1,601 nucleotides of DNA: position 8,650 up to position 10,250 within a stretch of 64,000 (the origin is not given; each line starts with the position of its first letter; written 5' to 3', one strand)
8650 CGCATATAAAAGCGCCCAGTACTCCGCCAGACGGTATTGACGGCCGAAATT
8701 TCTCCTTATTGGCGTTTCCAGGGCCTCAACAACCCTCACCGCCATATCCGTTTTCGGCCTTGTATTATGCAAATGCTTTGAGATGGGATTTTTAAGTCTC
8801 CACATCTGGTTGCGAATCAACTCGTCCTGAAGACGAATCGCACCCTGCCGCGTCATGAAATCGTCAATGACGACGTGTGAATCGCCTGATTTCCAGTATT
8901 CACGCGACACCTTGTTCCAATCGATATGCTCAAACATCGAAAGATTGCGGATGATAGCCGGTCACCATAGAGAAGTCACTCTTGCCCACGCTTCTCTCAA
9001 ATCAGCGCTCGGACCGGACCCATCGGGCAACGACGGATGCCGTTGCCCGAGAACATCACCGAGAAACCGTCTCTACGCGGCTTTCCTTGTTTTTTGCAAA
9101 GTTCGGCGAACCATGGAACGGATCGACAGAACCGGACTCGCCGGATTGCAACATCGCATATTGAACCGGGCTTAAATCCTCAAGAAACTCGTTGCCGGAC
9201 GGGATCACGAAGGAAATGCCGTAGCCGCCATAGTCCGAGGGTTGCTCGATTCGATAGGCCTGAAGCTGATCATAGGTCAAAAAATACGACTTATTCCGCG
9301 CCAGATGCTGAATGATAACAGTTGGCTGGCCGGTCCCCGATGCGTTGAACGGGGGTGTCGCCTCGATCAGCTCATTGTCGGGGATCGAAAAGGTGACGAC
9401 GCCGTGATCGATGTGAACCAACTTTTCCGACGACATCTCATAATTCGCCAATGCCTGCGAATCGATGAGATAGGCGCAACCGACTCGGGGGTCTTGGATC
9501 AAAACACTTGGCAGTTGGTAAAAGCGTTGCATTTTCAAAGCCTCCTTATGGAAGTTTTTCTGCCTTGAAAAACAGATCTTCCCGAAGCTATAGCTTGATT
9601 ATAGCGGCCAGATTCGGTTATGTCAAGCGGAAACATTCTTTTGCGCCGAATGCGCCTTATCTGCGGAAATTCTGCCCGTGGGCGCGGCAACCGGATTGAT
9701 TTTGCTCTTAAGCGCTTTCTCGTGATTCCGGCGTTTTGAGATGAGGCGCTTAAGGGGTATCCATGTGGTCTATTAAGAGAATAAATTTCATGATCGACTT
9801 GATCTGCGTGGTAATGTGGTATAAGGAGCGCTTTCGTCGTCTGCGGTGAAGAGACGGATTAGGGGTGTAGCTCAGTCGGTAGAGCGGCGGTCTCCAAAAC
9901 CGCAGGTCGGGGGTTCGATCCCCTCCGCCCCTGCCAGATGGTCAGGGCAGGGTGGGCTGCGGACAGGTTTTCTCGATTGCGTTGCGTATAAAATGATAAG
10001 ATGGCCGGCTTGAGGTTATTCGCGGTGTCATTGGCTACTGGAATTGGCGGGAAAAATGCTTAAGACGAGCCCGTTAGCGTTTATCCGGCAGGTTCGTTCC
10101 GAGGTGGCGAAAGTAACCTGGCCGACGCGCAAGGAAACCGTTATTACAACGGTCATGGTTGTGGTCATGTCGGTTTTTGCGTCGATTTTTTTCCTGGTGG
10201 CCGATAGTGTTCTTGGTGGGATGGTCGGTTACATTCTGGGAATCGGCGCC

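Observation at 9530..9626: Perfect consensus promoter, operator-like palindrome and strong Shine-Dalgarno in front of the orphan 158-aa gene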

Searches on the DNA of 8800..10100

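Call 9: search_rna_families(source=window, start=8800, end=10100, threshold=evalue, max_evalue=1)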
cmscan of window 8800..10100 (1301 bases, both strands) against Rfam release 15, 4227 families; matches with E-value up to 1: 1.
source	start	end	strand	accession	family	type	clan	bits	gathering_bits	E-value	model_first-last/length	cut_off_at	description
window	9861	9933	+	RF00005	tRNA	Gene; tRNA;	CL00001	69.2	29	1.1e-14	1-71/71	no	tRNA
